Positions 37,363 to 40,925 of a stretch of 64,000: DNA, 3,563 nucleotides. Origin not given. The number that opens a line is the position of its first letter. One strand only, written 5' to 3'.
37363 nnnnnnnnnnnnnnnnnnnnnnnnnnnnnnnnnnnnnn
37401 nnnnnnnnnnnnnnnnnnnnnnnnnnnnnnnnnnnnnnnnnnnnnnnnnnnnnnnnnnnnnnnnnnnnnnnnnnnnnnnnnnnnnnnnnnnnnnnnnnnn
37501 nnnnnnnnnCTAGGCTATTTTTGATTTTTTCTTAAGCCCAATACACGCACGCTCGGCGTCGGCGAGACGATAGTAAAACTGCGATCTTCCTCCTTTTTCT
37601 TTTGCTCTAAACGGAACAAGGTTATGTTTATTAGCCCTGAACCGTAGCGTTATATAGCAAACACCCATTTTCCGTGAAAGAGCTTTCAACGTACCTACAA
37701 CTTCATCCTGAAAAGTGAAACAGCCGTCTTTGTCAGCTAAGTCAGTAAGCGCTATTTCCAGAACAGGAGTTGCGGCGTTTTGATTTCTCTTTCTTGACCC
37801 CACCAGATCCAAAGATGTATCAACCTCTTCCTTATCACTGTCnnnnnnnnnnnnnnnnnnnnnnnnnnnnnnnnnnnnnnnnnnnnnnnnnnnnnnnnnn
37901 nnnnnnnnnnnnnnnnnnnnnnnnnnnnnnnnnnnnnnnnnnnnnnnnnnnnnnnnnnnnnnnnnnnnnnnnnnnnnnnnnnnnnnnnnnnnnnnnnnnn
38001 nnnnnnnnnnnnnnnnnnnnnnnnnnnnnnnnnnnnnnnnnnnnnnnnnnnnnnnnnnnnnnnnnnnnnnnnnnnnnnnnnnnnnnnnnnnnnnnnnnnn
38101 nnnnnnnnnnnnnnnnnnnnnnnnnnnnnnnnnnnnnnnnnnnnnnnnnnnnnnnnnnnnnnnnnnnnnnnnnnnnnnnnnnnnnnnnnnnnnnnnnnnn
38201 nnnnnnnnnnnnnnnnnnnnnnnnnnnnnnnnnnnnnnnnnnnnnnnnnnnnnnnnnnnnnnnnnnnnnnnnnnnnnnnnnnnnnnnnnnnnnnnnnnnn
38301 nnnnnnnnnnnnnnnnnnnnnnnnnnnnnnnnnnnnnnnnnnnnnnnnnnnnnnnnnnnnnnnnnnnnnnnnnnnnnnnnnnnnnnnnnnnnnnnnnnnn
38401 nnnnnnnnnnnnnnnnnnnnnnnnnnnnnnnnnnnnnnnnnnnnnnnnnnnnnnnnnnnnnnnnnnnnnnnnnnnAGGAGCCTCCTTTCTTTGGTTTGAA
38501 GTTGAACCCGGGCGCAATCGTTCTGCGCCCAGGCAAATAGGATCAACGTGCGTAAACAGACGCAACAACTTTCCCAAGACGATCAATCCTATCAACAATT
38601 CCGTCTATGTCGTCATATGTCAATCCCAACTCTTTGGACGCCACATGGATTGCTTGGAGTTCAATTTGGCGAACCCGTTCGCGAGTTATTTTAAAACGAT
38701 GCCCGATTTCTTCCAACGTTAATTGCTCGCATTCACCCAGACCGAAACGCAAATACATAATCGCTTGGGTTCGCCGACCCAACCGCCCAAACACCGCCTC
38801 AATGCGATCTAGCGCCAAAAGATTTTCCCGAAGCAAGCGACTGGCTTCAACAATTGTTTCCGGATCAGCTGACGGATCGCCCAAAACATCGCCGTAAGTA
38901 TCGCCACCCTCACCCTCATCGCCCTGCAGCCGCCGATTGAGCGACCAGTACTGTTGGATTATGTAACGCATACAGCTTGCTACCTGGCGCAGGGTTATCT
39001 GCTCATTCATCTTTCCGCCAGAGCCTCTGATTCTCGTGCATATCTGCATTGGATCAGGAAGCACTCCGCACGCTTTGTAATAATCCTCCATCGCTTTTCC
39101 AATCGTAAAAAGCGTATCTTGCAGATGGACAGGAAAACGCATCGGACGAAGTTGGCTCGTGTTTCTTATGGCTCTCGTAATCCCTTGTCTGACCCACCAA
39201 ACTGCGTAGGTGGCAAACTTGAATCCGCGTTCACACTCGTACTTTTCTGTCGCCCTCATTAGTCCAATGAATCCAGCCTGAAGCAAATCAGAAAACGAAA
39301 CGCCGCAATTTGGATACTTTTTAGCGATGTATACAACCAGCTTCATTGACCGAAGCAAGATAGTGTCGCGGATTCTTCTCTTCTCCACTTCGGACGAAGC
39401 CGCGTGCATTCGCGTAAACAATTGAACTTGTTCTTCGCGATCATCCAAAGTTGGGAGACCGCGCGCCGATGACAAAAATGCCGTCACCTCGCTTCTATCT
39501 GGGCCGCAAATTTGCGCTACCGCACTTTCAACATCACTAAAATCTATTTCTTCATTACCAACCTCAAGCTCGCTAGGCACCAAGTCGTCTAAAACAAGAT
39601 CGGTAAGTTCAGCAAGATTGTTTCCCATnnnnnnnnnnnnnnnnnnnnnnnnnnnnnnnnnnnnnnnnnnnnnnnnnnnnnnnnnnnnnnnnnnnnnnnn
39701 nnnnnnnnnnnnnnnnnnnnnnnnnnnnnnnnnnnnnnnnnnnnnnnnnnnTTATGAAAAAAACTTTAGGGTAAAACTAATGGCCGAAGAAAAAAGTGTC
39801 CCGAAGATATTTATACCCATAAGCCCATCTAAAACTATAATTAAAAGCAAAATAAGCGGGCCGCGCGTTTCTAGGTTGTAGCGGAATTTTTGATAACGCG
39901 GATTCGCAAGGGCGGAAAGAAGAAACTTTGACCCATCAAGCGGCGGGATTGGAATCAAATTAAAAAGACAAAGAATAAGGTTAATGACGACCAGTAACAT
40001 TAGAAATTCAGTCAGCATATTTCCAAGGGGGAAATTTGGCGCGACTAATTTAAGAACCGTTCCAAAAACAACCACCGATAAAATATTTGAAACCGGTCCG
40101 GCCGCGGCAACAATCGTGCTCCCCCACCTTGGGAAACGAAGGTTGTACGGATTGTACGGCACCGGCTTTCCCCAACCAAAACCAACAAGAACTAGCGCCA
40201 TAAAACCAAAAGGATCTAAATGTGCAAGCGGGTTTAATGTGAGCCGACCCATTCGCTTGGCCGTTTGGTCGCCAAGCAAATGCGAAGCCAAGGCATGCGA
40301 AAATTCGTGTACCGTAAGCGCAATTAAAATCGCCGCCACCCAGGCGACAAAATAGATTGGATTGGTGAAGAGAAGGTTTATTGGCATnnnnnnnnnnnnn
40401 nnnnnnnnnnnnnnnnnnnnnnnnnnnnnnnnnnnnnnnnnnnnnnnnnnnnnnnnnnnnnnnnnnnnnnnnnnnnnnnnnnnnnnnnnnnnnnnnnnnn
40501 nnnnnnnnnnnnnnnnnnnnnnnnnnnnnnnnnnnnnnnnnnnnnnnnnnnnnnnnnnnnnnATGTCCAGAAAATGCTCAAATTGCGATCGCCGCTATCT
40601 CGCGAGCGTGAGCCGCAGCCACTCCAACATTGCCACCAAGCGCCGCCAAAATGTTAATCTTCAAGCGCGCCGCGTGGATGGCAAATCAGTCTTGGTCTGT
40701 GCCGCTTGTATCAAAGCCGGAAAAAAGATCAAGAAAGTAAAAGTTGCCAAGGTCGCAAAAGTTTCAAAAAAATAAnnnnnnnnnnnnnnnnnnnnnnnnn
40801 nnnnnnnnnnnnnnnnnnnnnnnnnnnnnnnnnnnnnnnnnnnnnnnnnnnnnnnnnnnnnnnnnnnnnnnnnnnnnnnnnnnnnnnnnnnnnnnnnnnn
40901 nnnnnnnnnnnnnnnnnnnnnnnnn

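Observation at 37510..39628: RpoD-like sigma factor followed by a Cys-rich ORF in a GC-richer block next to an IS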

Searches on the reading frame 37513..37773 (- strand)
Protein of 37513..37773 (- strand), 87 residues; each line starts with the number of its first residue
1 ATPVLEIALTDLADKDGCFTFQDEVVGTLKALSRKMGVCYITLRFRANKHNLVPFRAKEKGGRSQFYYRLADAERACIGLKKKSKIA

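Call 78: search_solved_structures(query=A5, max_evalue=10)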
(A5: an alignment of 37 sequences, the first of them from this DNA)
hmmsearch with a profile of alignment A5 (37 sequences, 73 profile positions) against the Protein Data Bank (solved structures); distinct sequences matched with E-value up to 10: 14.
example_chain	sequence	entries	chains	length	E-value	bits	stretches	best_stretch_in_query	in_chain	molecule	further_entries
8vd6_A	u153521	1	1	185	0.0031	20.8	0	18-46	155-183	CAP REPEAT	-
4r6i_A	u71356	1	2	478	0.076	16.3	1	9-38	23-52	Anthrax toxin expression trans-acting positive regulator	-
3h5t_A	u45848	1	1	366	0.19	15.1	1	14-37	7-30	Transcriptional regulator, LacI family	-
1i1g_A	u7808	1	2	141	0.26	14.6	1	20-41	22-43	TRANSCRIPTIONAL REGULATOR LRPA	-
3r0a_A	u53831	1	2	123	0.29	14.5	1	15-70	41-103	Putative transcriptional regulator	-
5w8z_A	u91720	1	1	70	0.33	14.2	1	14-46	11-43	XPH2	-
2pij_A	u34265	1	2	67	0.52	13.6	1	14-40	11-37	Prophage Pfl 6 Cro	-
8q4d_A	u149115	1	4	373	1.2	12.5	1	19-45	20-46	Putative transposase for insertion sequence element IS5376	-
3jb9_F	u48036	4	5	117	1.3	12.4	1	14-62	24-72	Small nuclear ribonucleoprotein Sm D1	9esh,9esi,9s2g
8b4h_A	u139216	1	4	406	1.4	12.3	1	19-45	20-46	Putative transposase for insertion sequence element IS5376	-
5xwy_A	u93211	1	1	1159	1.5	12.2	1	35-66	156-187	A type VI-A CRISPR-Cas RNA-guided RNA ribonuclease, Cas13a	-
5xwp_A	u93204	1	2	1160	1.5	12.2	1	35-66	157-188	Uncharacterized protein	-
9mvs_A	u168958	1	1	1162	1.5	12.2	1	35-66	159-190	CRISPR-associated endoribonuclease Cas13a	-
3tgn_A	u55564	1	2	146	1.6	12.1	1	20-65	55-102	Adc operon repressor AdcR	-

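Call 81: search_solved_structures(query=A5, max_evalue=0.01, show_alignments=1)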
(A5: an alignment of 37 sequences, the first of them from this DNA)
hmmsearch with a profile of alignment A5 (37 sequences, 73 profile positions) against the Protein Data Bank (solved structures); distinct sequences matched with E-value up to 0.01: 1.
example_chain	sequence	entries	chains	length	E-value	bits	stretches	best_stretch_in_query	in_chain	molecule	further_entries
8vd6_A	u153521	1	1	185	0.0031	20.8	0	18-46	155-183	CAP REPEAT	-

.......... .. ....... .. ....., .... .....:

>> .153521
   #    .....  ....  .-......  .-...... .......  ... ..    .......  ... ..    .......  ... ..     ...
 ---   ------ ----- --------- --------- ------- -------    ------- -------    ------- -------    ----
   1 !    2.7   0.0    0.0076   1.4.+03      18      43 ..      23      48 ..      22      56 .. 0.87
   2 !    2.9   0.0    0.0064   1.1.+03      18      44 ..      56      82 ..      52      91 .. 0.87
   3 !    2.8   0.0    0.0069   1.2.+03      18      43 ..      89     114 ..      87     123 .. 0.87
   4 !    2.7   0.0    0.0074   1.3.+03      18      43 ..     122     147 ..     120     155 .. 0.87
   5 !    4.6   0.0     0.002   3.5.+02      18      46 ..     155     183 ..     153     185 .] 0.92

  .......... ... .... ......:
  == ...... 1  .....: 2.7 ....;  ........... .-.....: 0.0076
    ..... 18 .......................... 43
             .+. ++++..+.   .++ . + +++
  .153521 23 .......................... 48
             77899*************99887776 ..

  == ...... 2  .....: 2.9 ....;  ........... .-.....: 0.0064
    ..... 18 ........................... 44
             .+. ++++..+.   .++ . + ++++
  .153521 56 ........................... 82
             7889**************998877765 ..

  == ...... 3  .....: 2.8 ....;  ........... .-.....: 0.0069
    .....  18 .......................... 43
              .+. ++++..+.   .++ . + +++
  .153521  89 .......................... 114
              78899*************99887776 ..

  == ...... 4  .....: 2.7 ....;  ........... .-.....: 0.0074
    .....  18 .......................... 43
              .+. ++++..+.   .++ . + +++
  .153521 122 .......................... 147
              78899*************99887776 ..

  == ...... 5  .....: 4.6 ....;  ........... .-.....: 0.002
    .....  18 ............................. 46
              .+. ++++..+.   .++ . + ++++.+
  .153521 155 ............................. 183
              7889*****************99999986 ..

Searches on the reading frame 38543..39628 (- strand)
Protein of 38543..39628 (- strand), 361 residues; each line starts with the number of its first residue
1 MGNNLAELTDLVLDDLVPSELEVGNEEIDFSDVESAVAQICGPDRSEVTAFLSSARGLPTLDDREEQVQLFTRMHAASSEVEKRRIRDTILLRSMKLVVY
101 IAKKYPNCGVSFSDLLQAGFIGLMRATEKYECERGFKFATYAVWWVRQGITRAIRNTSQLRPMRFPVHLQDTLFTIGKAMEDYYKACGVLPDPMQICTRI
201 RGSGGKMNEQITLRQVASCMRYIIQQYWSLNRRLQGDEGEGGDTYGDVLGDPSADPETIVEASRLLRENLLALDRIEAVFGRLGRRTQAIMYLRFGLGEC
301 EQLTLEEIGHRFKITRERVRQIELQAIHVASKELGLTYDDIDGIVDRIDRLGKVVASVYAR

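Call 3: search_protein_families(library=pfam, proteins=[window:38543-39628:-], max_evalue=0.01)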
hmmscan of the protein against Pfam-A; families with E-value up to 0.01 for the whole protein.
window:38543-39628:- (361 aa): 2 families
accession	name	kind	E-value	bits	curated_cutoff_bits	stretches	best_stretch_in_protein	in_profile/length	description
PF04542.20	Sigma70_r2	-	5.4e-18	65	24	1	95-157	6-68/71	Sigma-70 region 2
PF04545.22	Sigma70_r4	-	3.8e-11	42.7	24.1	1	281-328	3-46/50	Sigma-70, region 4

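Call 4: search_protein_families(library=ncbifam, proteins=[window:38543-39628:-], max_evalue=0.01)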
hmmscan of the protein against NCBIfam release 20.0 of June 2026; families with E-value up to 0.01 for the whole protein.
window:38543-39628:- (361 aa): 46 families (the best 25 are shown)
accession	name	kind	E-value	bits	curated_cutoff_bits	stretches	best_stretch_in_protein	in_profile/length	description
NF041931.2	MzaA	equivalog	3.5e-57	194.8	800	1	72-328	462-699/726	MZA anti-phage system associated sigma-70 family RNA polymerase sigma factor MzaA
TIGR02997.1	Sig70-cyanoRpoD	subfamily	3.4e-52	177.6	384.5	1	82-328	71-295/298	RNA polymerase sigma factor, RpoD/SigA family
NF004208.0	PRK05658.1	equivalog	3.9e-52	178.1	555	1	77-327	384-613/631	RNA polymerase sigma factor RpoD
TIGR02393.1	RpoD_Cterm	equivalog_domain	2.7e-50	171.2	354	1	89-328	4-222/238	RNA polymerase sigma factor RpoD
NF005643.0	PRK07406.1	equivalog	4.6e-48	164.2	500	1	81-327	156-380/397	RNA polymerase sigma factor RpoD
NF006666.0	PRK09210.1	equivalog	2.8e-45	155.2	572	1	63-328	115-354/370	RNA polymerase sigma factor RpoD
TIGR02394.1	rpoS_proteo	equivalog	4.8e-45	154.2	378.7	1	52-328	19-268/285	RNA polymerase sigma factor RpoS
NF004562.0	PRK05901.1-4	equivalog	1.1e-42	146.3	779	1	60-328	296-538/571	RNA polymerase sigma factor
NF004207.0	PRK05657.1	equivalog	1.2e-42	146.5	394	1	64-329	73-312/329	RNA polymerase sigma factor RpoS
NF004560.0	PRK05901.1-1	equivalog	4e-40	138.4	711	1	50-325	243-497/516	RNA polymerase sigma factor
NF004566.0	PRK05901.2-4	equivalog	4.1e-39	135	531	1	83-328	190-428/448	RNA polymerase sigma factor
NF005920.0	PRK07921.1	subfamily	4.1e-39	134.5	464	1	82-327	87-311/328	RNA polymerase sigma factor SigB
NF004615.0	PRK05949.1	subfamily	6.2e-39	133.8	530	1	84-328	90-312/327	RNA polymerase sigma factor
NF005642.0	PRK07405.1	subfamily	2.3e-38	132.2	524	1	79-330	80-305/318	RNA polymerase sigma factor SigD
NF005785.0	PRK07598.1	equivalog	3.1e-38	131.7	554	1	84-327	174-395/415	RNA polymerase sigma factor SigC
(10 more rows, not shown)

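Call 13: find_homologous_proteins(query=window:38546-39628:-)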
Query window:38546-39628:- (361 aa): 5610 proteins with E <= 0.001 among 8000 candidates; the best 120 are listed.
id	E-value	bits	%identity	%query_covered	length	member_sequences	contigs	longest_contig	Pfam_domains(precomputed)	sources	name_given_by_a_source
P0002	3.1e-237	804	100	100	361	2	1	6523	PF04545.23,PF04542.21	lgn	-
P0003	1.8e-120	420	59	93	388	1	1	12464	PF04545.23,PF04542.21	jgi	jgi:RNA polymerase primary sigma factor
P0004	3.2e-41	160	41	70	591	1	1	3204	PF04545.23,PF00140.26,PF03979.20,PF04542.21,PF04539.23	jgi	-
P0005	4.9e-41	159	37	83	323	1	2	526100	PF04545.23,PF00140.26,PF04542.21,PF04539.23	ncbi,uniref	ncbi:sigma-70 family RNA polymerase sigma factor [Leptolyngbya sp. AN03gr2]|uniref:sigma-70 family R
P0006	1.3e-40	158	41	68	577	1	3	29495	PF04545.23,PF00140.26,PF03979.20,PF04542.21,PF04539.23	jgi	-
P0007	1.3e-40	158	41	68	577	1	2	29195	PF04545.23,PF00140.26,PF03979.20,PF04542.21,PF04539.23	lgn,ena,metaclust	metaclust:\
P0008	1.3e-40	158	41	68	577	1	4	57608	PF04545.23,PF00140.26,PF03979.20,PF04542.21,PF04539.23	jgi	-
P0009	1.3e-40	158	41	68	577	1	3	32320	PF04545.23,PF00140.26,PF03979.20,PF04542.21,PF04539.23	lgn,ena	-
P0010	1.3e-40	158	41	68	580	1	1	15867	PF04545.23,PF00140.26,PF03979.20,PF04542.21,PF04539.23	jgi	-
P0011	2.6e-40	157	41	68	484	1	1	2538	PF04545.23,PF00140.26,PF04542.21,PF04539.23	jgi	-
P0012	4.4e-40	156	41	68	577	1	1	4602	PF04545.23,PF00140.26,PF03979.20,PF04542.21,PF04539.23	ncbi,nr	ncbi:MAG: RNA polymerase sigma factor RpoD [Candidatus Goldbacteria bacterium]|nr:RNA polymerase sig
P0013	5.1e-40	156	42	68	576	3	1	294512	PF04545.23,PF00140.26,PF03979.20,PF04542.21,PF04539.23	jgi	-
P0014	6.6e-40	155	38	75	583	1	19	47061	PF04545.23,PF00140.26,PF03979.20,PF04542.21,PF04539.23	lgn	-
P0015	7.9e-40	155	35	90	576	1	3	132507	PF04545.23,PF00140.26,PF03979.20,PF04542.21,PF04539.23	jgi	jgi:RNA polymerase primary sigma factor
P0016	7.9e-40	155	35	90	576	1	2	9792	PF04545.23,PF00140.26,PF03979.20,PF04542.21,PF04539.23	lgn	-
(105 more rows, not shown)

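Call 14: find_encoding_contigs(protein=P0003, flank=10000)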
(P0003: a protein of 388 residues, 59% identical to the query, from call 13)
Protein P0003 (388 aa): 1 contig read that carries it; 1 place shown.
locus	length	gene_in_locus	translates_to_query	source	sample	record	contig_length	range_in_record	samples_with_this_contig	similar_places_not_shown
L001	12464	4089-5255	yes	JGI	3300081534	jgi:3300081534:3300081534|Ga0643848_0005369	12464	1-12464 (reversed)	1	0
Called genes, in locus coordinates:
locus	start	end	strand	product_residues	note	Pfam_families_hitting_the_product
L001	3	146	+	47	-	?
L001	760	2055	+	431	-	-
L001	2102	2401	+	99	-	-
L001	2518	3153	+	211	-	PF02163:Peptidase_M50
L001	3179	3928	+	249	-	PF04545:Sigma70_r4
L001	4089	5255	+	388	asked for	PF04542:Sigma70_r2, PF04545:Sigma70_r4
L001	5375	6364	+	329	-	-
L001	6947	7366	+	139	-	PF00164:Ribosom_S12_S23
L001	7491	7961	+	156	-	PF00177:Ribosomal_S7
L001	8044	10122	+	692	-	PF00009:GTP_EFTU, PF03144:GTP_EFTU_D2, PF22042:EF-G_D2, PF14492:EFG_III, PF16658:RF3_C, PF03764:EFG_IV, PF00679:EFG_C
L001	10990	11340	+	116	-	-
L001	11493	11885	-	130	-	-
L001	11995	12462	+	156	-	?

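Call 67: search_solved_structures(query=window:38546-39628:-, show_alignments=2, max_evalue=1e-20)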
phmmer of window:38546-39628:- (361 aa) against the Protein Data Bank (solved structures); distinct sequences matched with E-value up to 1e-20: 57.
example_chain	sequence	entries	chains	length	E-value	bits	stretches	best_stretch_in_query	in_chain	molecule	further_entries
9dvs_G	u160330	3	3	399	9.9e-41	143.3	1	83-328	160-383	RNA polymerase sigma factor SigA1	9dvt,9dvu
8h3v_G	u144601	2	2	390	2.3e-40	142.1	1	84-328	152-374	RNA polymerase sigma factor SigA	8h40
7l7b_F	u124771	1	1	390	7.7e-40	140.3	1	47-328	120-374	RNA polymerase sigma factor SigA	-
7ye1_F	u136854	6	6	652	2.1e-38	135.6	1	44-328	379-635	RNA polymerase sigma factor RpoD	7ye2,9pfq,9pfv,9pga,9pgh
8gzg_F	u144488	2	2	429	4.7e-38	134.5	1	18-328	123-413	RNA polymerase sigma factor SigA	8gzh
7kif_F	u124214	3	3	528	4.6e-36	127.9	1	82-326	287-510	RNA polymerase sigma factor SigA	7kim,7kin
5uh5_F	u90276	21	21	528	4.6e-36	127.9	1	82-326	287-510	RNA polymerase sigma factor SigA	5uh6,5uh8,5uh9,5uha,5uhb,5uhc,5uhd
6bzo_F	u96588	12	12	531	4.8e-36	127.9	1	82-326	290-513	RNA polymerase sigma factor SigA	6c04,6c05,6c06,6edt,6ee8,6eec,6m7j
5tw1_F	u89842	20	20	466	5.3e-36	127.7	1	83-326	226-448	RNA polymerase sigma factor SigA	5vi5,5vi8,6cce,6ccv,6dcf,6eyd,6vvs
9e7v_F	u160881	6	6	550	5.3e-36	127.7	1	82-326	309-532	RNA polymerase sigma factor SigA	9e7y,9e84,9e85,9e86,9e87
6n4c_F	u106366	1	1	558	9.9e-36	126.8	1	67-204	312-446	RNA polymerase sigma factor RpoD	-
8ftd_L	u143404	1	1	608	1.1e-35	126.7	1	67-328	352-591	RNA polymerase sigma factor RpoD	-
8x6f_E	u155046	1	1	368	1.3e-35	126.4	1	51-328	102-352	RNA polymerase sigma factor SigA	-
7xya_F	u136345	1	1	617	1.4e-35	126.4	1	78-328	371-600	RNA polymerase sigma factor RpoD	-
4ljz_F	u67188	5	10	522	3.1e-35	125.2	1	67-328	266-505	RNA polymerase sigma factor RpoD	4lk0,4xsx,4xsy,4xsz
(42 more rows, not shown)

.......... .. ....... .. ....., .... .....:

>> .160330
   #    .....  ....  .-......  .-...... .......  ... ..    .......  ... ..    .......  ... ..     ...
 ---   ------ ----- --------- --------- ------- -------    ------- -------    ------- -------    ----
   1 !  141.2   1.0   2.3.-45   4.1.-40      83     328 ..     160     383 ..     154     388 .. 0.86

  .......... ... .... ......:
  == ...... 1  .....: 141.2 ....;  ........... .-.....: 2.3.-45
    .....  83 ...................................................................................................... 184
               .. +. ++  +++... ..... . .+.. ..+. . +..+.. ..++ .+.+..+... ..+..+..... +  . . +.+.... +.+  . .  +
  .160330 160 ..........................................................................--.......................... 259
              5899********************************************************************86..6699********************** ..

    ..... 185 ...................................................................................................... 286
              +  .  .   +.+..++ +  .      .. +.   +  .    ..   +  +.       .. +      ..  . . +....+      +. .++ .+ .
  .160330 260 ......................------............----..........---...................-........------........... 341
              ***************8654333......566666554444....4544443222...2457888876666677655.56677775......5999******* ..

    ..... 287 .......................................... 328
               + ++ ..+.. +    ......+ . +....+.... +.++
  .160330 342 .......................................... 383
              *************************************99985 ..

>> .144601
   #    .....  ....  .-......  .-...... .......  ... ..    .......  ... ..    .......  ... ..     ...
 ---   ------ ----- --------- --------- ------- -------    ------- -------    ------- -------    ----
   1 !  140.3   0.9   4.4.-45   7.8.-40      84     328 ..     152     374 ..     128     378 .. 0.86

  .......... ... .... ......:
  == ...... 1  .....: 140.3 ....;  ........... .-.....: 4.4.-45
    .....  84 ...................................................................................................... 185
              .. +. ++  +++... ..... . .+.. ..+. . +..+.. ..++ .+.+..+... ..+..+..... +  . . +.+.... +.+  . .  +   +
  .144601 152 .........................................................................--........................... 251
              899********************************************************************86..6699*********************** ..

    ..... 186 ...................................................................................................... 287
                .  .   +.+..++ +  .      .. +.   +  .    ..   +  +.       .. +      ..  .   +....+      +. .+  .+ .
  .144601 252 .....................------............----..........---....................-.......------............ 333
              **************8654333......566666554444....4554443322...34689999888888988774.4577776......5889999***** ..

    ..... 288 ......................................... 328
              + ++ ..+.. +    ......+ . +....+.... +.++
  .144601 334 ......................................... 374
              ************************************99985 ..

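Call 72: search_protein_families(library=padloc, proteins=[window:38546-39628:-], max_evalue=0.001)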
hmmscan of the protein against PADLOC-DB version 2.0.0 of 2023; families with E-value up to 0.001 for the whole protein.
window:38546-39628:- (361 aa): 1 family
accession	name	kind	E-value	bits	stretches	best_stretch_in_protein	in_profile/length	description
PDLC02203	MzaA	-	1.2e-34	117.6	2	88-181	432-523/683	-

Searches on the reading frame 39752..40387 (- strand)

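Call 3: search_protein_families(library=pfam, proteins=[window:39752-40387:-], max_evalue=0.01)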
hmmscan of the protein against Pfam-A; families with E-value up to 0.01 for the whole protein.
window:39752-40387:- (211 aa): 1 family
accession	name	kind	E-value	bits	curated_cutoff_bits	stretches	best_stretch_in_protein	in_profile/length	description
PF02163.28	Peptidase_M50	-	5.2e-13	49.3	27.2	2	125-174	159-212/221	Peptidase family M50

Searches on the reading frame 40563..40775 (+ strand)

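Call 31: search_protein_families(library=pfam, proteins=[window:40563-40775:+], max_evalue=0.001)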
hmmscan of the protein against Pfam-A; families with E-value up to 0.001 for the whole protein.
window:40563-40775:+ (70 aa): 1 family
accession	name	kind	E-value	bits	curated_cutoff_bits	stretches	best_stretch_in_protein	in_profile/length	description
PF00830.24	Ribosomal_L28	-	2.6e-07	31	27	1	3-55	1-59/60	Ribosomal L28 family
